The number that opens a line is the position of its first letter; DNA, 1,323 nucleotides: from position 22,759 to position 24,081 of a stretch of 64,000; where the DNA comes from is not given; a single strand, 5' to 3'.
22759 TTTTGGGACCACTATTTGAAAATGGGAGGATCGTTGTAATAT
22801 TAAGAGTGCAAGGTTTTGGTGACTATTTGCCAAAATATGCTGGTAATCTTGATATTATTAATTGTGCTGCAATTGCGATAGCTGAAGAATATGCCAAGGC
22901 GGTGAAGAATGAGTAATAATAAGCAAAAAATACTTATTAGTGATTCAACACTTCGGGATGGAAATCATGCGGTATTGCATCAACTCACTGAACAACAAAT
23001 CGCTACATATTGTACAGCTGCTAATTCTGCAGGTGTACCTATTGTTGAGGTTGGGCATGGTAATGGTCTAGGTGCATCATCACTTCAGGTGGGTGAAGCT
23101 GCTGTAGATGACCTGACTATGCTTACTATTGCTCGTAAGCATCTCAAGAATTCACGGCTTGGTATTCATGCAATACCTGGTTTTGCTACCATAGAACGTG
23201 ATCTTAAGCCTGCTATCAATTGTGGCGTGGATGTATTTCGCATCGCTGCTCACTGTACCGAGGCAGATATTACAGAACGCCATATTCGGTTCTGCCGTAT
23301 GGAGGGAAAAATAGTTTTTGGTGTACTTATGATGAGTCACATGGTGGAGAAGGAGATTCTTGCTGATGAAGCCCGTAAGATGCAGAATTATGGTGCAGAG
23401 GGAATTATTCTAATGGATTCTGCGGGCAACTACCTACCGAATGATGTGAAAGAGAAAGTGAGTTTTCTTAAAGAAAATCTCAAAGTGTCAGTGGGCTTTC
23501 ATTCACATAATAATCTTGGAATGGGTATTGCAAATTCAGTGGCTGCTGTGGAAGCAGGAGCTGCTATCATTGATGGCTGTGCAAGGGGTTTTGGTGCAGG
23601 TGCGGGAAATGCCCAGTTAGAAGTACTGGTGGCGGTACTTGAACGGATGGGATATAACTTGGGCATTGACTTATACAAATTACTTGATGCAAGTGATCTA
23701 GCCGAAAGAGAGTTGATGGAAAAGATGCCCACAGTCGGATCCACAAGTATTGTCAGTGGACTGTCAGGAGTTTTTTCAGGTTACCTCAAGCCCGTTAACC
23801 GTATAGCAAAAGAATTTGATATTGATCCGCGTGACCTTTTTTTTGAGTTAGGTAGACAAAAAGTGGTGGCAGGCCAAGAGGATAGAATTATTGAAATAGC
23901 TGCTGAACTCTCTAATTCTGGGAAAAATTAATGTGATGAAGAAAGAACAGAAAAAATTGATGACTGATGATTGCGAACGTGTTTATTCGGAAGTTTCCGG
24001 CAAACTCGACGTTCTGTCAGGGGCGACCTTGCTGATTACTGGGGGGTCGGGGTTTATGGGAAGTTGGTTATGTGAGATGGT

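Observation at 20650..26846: Five-gene operon coupling a 3,6-dideoxyhexose E1 dehydrase to a DmpF/DmpG-type dehydrogenase-aldolase pair, an SDR and a YerE-like ThDP enzyme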

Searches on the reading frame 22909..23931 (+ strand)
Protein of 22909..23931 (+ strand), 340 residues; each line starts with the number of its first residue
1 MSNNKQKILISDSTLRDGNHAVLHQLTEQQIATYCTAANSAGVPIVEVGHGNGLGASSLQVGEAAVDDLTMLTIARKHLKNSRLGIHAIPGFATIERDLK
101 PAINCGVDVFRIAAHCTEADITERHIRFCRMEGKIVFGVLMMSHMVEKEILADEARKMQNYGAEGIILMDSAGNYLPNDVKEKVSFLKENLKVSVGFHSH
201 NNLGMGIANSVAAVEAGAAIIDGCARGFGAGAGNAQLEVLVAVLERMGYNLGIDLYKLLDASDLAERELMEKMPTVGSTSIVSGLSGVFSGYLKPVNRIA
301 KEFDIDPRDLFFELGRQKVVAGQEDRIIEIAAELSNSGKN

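Call 3: search_protein_families(library=pfam, proteins=[window:22909-23931:+])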
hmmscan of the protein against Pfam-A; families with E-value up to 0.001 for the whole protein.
window:22909-23931:+ (340 aa): 2 families
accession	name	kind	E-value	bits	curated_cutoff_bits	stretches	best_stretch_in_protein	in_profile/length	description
PF00682.25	HMGL-like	-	9.2e-42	143.7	29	1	8-264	2-259/260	HMGL-like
PF07836.16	DmpG_comm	-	6.6e-24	83.7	27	1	275-335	2-62/63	DmpG-like communication domain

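Call 4: search_protein_families(library=ncbifam, proteins=[window:22909-23931:+])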
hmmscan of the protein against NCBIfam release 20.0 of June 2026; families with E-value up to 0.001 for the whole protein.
window:22909-23931:+ (340 aa): 29 families (the best 25 are shown)
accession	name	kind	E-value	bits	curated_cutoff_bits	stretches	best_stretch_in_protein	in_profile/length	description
NF006049.0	PRK08195.1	subfamily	7.8e-134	446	229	1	2-337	2-338/344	4-hyroxy-2-oxovalerate/4-hydroxy-2-oxopentanoic acid aldolase,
TIGR03217.1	4OH_2_O_val_ald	equivalog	2.7e-115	385.1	286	1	7-336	2-332/334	4-hydroxy-2-oxovalerate aldolase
NF002085.0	PRK00915.1-2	subfamily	4.1e-27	95.1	517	1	3-276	9-286/504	2-isopropylmalate synthase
TIGR02660.1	nifV_homocitr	equivalog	2.5e-25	89.5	462.9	1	8-279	2-277/365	homocitrate synthase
TIGR02090.1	LEU1_arch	subfamily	2.4e-23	82.9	484.75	1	9-274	2-267/363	isopropylmalate/citramalate/homocitrate synthases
NF006761.0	PRK09282.1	domain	8.2e-22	77.4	402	1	96-267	99-272/591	pyruvate carboxylase subunit B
TIGR02146.1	LysS_fung_arch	equivalog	4.2e-21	75.6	413.55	1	10-265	1-253/344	homocitrate synthase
NF002086.0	PRK00915.1-3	equivalog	1.6e-19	69.8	532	1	3-245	2-251/516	2-isopropylmalate synthase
TIGR01108.1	oadA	equivalog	4.7e-19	68.3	756.5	1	95-264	93-264/582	sodium-extruding oxaloacetate decarboxylase subunit alpha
NF010644.0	PRK14041.1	equivalog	9.9e-19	67.3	734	1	7-261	2-265/467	pyruvate carboxylase subunit B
NF008985.0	PRK12331.1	equivalog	1e-18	67.3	718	1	7-263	3-268/465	oxaloacetate decarboxylase subunit alpha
TIGR00973.1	leuA_bact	equivalog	3.1e-18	65.5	598.7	1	147-265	144-270/494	2-isopropylmalate synthase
TIGR00977.1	citramal_synth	equivalog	4.6e-18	64.8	450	1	158-281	163-294/526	citramalate synthase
NF002084.0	PRK00915.1-1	equivalog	7.6e-18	64.3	748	1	159-246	159-250/523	2-isopropylmalate synthase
NF002087.0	PRK00915.1-4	equivalog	3e-17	62.3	729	1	156-264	158-274/516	2-isopropylmalate synthase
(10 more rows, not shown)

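Call 25: search_solved_structures(query=window:22909-23928:+, max_evalue=1e-10, show_alignments=2)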
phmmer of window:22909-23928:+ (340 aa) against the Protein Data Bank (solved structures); distinct sequences matched with E-value up to 1e-10: 10.
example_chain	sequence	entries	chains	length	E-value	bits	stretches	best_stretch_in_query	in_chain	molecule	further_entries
1nvm_A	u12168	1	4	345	8e-77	261.8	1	3-335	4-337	4-hydroxy-2-oxovalerate aldolase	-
8ih7_A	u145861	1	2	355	2.1e-76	260.5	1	4-335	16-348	4-hydroxy-2-oxovalerate aldolase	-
4jn6_A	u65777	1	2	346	7.2e-73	248.8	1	8-335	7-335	4-hydroxy-2-oxovalerate aldolase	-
4lrs_A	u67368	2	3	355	8e-73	248.7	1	7-336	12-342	4-hydroxy-2-oxovalerate aldolase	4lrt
3dxi_A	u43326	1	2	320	1.2e-19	74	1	9-255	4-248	Putative aldolase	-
6ktq_A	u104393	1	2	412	1.2e-15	60.8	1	6-267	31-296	Homocitrate synthase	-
3eeg_A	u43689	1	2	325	4.9e-15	58.8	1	6-270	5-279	2-isopropylmalate synthase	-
5ks8_C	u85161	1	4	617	2.1e-14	56.8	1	7-262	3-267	Pyruvate carboxylase subunit beta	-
2nx9_A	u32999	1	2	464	2.8e-13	53.1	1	97-260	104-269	Oxaloacetate decarboxylase 2, subunit alpha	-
3rmj_A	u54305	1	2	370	1.1e-11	47.8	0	150-265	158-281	2-isopropylmalate synthase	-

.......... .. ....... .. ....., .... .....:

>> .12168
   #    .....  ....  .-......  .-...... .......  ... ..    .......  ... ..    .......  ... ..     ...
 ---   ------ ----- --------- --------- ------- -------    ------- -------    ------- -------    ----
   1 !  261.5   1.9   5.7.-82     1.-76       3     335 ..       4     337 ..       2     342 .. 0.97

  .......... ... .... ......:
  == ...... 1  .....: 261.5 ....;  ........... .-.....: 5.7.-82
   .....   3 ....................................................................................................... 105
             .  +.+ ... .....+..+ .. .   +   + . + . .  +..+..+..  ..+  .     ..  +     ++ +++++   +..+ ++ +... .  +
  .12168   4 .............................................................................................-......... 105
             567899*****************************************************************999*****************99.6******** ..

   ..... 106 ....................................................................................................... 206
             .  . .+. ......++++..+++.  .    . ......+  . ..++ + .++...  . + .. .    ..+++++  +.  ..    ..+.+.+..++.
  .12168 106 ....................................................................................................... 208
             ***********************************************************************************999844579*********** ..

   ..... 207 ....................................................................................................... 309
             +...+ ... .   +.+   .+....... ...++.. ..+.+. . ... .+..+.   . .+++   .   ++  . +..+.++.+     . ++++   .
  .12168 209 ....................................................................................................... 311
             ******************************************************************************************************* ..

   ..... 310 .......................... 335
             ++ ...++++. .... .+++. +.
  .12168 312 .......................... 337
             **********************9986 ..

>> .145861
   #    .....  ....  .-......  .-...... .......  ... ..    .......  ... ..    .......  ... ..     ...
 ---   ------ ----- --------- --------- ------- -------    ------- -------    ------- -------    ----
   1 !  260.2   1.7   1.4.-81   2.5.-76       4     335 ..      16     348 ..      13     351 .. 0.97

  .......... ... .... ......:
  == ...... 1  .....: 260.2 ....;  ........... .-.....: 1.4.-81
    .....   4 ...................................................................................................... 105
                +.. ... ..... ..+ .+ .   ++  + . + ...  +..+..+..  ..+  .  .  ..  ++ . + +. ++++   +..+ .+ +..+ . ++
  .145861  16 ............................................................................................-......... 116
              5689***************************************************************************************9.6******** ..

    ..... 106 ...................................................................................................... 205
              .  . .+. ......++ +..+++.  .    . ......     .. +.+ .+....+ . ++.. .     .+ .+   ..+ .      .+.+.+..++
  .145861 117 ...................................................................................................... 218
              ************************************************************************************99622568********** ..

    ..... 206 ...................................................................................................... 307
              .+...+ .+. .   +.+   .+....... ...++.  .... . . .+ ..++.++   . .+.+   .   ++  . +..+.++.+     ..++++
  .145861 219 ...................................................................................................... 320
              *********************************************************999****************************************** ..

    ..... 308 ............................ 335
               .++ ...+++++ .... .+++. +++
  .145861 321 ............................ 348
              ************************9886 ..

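Call 38: search_solved_structures(query=window:22909-23928:+, max_evalue=1e-50, show_alignments=4)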
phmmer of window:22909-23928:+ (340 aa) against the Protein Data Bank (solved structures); distinct sequences matched with E-value up to 1e-50: 4.
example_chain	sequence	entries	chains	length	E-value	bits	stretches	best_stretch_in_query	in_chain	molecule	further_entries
1nvm_A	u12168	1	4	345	8e-77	261.8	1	3-335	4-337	4-hydroxy-2-oxovalerate aldolase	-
8ih7_A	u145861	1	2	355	2.1e-76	260.5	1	4-335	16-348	4-hydroxy-2-oxovalerate aldolase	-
4jn6_A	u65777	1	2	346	7.2e-73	248.8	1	8-335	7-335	4-hydroxy-2-oxovalerate aldolase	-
4lrs_A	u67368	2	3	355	8e-73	248.7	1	7-336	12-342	4-hydroxy-2-oxovalerate aldolase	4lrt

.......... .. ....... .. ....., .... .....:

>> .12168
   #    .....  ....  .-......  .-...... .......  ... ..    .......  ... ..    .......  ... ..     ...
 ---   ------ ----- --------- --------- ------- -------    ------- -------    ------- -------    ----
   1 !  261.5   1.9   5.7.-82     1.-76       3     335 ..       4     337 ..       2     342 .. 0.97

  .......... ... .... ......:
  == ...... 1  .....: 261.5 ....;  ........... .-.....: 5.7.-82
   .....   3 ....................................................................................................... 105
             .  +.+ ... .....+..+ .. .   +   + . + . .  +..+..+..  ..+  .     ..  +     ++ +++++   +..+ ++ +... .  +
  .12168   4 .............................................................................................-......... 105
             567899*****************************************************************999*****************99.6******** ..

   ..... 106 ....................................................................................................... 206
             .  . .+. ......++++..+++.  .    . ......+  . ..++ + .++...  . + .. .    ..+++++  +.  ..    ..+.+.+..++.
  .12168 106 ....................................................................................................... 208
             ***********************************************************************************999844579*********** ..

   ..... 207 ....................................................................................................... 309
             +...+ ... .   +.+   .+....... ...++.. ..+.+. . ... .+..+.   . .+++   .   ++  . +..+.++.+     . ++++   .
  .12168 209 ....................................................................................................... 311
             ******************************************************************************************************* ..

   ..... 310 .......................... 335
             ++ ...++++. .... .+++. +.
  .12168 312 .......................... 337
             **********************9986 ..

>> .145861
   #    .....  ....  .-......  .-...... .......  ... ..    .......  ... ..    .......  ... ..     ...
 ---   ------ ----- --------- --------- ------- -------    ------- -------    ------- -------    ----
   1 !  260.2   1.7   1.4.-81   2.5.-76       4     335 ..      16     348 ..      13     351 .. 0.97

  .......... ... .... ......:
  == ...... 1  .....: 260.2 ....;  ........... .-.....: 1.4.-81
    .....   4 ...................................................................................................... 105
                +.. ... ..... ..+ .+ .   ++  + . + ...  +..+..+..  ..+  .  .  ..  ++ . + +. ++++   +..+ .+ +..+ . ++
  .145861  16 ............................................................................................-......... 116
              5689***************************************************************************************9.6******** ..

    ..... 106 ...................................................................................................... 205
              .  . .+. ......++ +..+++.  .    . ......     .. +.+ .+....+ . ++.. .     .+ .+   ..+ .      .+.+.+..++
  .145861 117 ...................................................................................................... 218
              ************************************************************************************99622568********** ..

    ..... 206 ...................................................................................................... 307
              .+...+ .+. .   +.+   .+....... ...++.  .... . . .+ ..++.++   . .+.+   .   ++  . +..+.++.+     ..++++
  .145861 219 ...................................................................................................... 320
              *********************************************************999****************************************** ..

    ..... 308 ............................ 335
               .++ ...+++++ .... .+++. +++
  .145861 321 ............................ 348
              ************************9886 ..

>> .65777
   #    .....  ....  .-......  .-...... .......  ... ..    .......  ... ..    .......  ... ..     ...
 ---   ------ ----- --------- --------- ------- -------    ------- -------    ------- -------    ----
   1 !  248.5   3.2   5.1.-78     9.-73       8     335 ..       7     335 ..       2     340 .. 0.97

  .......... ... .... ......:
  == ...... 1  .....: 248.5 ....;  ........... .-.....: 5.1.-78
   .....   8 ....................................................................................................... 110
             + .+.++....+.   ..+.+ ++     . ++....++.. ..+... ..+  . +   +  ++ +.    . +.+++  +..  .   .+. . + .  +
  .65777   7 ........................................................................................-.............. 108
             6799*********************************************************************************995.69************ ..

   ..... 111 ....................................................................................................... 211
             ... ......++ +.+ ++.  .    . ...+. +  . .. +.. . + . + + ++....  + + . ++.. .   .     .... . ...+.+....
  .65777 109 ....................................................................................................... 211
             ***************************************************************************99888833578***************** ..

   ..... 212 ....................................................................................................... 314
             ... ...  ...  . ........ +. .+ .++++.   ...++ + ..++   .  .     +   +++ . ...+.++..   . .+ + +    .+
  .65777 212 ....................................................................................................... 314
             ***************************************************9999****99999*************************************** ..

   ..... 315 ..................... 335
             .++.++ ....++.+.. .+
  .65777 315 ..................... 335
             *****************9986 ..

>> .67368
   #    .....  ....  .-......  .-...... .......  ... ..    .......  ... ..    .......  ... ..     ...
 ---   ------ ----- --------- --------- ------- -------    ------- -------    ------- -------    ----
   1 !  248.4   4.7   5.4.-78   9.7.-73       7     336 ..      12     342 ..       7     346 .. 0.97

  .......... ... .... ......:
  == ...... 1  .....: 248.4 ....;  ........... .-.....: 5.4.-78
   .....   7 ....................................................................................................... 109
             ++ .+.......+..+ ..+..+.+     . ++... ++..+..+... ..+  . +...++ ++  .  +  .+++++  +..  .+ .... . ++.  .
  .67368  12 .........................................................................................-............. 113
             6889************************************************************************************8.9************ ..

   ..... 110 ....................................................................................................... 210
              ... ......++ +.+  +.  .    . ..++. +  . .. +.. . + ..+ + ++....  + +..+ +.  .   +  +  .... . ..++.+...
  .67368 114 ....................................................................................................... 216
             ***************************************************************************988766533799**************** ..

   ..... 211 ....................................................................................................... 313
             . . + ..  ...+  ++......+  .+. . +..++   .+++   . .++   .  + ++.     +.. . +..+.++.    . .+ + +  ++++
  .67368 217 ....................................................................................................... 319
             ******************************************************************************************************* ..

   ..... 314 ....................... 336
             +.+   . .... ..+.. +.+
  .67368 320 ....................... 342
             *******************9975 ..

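Call 66: search_protein_representatives(protein=window:22909-23928:+)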
Query: 340 residues. Proteins with E-value up to 0.001 (for the whole library): 8308; up to 1e-10: 2249; up to 1e-30: 472. The best 150 are listed.
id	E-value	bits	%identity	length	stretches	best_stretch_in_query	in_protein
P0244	2.4e-100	352.3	52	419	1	3-333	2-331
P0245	2.7e-100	352.1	48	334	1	7-335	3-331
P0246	1.0e-98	347.0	58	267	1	6-269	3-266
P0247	2.4e-96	339.1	48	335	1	7-335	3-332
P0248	6.9e-93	327.8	47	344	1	4-334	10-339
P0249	1.8e-91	323.1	46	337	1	8-339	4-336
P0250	2.6e-91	322.6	46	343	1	6-339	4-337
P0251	8.8e-90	317.6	47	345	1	8-337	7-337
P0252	3.7e-89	315.5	46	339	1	6-335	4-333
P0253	1.8e-88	313.3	46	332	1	7-335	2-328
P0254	5.0e-87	308.5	45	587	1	7-337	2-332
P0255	6.6e-87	308.1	53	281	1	71-338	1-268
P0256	2.3e-82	293.2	47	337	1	9-339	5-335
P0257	6.6e-82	291.7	44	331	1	11-334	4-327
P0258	3.7e-81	289.2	43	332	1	10-336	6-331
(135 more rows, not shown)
